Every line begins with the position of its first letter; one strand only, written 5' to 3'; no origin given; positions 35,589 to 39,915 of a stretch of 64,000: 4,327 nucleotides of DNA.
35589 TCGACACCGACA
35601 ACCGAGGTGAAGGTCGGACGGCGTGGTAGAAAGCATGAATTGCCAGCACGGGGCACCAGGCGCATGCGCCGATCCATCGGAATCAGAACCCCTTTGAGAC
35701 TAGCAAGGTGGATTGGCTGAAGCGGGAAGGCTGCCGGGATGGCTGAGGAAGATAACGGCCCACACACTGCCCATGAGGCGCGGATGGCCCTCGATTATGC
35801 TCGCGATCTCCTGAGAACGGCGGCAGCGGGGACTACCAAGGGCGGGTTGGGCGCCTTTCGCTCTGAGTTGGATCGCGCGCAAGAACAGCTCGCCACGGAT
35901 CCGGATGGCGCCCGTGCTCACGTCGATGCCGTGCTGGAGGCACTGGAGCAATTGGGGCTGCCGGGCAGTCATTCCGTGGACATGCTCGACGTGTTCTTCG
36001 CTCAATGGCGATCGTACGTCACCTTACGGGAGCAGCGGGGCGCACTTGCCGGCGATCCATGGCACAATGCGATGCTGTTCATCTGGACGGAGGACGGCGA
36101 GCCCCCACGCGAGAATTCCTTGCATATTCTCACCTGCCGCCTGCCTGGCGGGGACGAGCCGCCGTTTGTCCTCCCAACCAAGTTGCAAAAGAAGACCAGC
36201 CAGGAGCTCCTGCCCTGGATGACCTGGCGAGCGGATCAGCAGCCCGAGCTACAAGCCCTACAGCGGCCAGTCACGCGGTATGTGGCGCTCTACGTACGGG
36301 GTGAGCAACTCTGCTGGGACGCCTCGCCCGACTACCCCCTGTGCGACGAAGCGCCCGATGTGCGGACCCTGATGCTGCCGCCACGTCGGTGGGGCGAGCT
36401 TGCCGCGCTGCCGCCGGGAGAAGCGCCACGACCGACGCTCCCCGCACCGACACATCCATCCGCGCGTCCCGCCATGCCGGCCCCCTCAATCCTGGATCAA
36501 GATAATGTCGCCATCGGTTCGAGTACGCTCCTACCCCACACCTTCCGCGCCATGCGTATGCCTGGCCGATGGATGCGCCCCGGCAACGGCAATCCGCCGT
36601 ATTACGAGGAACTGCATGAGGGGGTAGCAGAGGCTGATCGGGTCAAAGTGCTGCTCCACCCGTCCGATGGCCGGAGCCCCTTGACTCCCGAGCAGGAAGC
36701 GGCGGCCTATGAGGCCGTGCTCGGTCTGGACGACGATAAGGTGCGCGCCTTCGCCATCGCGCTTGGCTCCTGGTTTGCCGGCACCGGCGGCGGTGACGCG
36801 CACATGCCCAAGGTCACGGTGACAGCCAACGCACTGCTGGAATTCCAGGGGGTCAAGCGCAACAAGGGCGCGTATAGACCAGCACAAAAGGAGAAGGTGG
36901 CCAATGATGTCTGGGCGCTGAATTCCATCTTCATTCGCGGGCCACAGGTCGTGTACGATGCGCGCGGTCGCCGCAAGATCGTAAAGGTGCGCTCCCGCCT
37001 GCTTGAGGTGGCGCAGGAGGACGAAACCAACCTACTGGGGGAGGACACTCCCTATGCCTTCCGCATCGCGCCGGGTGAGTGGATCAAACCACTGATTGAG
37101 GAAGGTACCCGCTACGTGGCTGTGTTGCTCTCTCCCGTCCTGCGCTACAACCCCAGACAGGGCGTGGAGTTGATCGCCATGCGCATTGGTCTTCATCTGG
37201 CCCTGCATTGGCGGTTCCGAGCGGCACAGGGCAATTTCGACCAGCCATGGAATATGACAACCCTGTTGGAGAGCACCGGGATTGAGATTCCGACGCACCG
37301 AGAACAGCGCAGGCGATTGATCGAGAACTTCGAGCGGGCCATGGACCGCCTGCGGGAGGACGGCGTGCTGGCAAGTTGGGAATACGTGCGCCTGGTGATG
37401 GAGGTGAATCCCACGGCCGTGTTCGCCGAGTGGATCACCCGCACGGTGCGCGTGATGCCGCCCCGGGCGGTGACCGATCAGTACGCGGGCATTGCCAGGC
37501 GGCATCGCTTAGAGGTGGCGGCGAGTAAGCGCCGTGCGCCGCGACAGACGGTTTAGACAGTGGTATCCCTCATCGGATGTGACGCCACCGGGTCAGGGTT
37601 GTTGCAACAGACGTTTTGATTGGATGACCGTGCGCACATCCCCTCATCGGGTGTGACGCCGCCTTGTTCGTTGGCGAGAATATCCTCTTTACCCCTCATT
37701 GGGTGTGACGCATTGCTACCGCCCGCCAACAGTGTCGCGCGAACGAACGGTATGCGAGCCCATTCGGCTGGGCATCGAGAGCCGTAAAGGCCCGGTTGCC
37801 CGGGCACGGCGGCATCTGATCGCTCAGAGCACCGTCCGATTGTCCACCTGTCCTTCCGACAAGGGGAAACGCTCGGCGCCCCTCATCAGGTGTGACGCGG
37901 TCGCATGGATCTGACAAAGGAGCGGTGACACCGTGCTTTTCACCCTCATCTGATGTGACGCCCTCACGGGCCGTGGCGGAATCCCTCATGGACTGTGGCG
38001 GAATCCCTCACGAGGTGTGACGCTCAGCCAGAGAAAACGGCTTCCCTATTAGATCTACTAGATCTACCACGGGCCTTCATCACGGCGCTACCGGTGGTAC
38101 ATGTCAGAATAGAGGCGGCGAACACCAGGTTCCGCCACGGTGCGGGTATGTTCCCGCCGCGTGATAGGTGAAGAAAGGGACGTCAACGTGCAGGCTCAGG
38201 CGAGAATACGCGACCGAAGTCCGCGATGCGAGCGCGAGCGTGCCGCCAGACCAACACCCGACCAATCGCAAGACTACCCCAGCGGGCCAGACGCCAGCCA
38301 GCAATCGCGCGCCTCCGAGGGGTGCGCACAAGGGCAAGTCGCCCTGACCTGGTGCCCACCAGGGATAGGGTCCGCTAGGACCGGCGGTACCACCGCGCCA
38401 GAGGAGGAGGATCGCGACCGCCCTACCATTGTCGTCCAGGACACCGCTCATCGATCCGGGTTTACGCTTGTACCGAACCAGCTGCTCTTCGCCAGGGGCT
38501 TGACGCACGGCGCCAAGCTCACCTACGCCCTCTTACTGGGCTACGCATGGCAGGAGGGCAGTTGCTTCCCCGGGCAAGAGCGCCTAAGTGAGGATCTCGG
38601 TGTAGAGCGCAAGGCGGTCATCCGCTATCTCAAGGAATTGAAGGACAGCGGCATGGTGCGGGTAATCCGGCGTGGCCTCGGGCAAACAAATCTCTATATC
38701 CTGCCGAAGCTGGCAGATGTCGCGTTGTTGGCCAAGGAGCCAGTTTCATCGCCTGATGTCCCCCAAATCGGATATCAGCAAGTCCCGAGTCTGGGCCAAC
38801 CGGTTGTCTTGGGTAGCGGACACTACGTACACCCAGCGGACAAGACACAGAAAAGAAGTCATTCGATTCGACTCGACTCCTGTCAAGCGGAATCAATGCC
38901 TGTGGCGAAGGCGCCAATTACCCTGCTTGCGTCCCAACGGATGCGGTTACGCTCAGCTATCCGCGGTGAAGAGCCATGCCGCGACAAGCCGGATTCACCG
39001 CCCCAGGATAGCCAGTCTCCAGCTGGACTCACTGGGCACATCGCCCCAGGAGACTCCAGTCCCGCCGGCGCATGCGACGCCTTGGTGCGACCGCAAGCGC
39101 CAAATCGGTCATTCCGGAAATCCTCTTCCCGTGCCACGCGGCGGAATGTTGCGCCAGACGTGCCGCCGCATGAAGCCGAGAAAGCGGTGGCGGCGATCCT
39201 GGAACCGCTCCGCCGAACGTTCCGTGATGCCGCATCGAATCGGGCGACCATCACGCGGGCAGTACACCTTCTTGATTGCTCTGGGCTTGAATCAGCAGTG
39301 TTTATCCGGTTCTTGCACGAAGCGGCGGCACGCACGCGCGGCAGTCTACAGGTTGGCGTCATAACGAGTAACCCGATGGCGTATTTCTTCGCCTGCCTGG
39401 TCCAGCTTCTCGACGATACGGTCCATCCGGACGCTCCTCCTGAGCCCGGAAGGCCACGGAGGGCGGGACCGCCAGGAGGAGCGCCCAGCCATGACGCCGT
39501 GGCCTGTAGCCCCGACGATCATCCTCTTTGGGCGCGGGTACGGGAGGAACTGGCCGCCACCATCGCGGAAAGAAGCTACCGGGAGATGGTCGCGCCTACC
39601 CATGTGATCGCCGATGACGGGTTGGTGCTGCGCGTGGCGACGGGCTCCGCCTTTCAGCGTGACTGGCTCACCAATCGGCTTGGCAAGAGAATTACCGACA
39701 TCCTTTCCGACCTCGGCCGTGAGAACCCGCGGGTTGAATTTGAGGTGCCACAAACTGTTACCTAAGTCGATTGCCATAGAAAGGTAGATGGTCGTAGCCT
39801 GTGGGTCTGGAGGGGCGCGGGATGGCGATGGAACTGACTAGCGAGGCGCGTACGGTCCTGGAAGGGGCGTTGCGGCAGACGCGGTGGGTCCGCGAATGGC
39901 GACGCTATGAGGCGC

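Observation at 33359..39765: Self-contained replication/partition module, suggesting this DNA belongs to a secondary replicon (megaplasmid/chromid)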

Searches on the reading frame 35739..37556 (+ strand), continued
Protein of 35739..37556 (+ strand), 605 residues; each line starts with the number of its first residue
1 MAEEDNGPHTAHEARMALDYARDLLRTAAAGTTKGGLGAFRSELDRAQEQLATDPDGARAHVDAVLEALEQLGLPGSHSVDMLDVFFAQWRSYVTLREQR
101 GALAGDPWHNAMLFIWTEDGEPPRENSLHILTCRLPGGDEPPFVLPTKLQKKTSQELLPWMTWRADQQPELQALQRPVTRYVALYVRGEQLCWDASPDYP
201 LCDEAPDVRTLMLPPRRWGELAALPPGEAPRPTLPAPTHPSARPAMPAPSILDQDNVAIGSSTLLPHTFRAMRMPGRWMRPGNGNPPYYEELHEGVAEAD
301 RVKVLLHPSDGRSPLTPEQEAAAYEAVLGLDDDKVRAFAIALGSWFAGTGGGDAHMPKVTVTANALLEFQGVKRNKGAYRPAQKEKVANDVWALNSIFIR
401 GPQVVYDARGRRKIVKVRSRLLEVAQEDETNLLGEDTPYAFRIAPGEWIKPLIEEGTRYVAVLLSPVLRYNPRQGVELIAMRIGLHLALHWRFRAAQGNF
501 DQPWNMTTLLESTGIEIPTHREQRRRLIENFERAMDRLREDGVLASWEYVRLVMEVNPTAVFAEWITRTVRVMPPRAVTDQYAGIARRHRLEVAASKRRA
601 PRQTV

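Call 102: list_cluster_members(proteins=[P0024, P0029, P0188, P0196, P0180, P0197, P0198, P0019])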
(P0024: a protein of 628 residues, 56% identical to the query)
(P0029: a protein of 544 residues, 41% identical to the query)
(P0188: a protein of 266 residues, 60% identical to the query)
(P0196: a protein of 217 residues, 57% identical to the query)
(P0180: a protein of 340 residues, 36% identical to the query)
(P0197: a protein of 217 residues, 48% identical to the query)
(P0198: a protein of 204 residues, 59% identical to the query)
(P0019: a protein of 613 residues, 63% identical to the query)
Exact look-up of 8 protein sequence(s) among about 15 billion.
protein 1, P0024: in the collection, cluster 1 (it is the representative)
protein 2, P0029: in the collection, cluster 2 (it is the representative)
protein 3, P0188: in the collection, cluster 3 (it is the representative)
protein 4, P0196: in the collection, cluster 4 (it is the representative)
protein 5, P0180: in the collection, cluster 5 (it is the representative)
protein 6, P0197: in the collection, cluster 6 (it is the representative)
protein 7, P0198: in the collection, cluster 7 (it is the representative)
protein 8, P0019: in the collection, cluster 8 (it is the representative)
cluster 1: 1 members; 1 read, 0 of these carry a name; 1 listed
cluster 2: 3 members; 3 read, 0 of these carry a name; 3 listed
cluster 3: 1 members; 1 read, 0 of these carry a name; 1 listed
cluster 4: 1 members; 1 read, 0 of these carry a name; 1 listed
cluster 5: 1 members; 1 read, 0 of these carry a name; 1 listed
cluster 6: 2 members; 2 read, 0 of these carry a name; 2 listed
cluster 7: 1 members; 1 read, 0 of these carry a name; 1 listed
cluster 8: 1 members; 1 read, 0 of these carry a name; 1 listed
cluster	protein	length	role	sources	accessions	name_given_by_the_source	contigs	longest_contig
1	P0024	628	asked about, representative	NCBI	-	-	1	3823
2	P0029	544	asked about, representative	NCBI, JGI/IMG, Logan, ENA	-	-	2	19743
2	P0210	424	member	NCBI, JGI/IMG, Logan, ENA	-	-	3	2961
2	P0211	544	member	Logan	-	-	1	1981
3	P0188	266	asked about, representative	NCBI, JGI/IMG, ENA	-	-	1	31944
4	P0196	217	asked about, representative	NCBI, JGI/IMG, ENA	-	-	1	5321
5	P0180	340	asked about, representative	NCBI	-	-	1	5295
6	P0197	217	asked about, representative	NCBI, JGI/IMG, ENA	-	-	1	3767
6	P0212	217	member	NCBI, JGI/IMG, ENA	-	-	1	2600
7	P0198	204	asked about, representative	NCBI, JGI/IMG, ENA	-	-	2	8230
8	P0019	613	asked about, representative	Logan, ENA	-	-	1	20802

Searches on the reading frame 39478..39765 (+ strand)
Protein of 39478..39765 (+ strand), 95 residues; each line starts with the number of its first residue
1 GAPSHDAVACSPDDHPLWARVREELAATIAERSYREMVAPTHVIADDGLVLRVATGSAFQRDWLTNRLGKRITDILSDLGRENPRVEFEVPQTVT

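Call 76: search_solved_structures(query=window:39478-39765:+, max_evalue=10, show_alignments=3)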
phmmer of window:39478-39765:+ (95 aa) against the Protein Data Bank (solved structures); distinct sequences matched with E-value up to 10: 41.
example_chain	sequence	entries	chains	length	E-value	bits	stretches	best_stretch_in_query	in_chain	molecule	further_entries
4tps_B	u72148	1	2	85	0.0015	21.9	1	17-92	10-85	Chromosomal replication initiator protein DnaA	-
7fy1_A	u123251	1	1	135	0.0063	19.8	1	23-80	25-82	Fatty acid-binding protein 9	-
4a60_A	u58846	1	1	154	0.0081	19.5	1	23-79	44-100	FATTY ACID-BINDING PROTEIN 9 TESTIS LIPID-BINDING PROTEIN, TLBP, TESTIS-TYPE FATTY ACID-BI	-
8btg_A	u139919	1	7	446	0.015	18.6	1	17-93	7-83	Chromosomal replication initiator protein DnaA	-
4k0u_A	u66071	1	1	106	0.073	16.4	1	23-68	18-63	Lipoprotein OutS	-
3utk_A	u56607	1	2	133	0.096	16.1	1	23-68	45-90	Lipoprotein outS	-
37sl_A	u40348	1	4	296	0.38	14.2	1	14-53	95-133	Cone-shaped protein SC1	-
1yiv_A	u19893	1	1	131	0.39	14.1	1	25-79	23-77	Myelin P2 protein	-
4a1h_A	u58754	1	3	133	0.45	13.9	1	25-79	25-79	MYELIN P2 PROTEIN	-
1g5w_A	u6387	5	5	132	0.47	13.9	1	24-78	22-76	FATTY ACID-BINDING PROTEIN | MUSCLE FATTY ACID BINDING PROTEIN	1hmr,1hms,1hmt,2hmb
5ce4_A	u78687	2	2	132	0.47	13.8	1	24-78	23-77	Fatty acid-binding protein, heart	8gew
9lvq_A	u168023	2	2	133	0.48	13.8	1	24-78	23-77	Fatty acid-binding protein, heart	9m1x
3wvm_A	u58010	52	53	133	0.48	13.8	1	24-78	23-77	Fatty acid-binding protein, heart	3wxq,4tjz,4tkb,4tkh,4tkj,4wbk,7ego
7v2g_A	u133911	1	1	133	0.49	13.8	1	24-78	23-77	Fatty acid-binding protein, heart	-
5b27_A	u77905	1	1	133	0.49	13.8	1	24-78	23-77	Fatty acid-binding protein, heart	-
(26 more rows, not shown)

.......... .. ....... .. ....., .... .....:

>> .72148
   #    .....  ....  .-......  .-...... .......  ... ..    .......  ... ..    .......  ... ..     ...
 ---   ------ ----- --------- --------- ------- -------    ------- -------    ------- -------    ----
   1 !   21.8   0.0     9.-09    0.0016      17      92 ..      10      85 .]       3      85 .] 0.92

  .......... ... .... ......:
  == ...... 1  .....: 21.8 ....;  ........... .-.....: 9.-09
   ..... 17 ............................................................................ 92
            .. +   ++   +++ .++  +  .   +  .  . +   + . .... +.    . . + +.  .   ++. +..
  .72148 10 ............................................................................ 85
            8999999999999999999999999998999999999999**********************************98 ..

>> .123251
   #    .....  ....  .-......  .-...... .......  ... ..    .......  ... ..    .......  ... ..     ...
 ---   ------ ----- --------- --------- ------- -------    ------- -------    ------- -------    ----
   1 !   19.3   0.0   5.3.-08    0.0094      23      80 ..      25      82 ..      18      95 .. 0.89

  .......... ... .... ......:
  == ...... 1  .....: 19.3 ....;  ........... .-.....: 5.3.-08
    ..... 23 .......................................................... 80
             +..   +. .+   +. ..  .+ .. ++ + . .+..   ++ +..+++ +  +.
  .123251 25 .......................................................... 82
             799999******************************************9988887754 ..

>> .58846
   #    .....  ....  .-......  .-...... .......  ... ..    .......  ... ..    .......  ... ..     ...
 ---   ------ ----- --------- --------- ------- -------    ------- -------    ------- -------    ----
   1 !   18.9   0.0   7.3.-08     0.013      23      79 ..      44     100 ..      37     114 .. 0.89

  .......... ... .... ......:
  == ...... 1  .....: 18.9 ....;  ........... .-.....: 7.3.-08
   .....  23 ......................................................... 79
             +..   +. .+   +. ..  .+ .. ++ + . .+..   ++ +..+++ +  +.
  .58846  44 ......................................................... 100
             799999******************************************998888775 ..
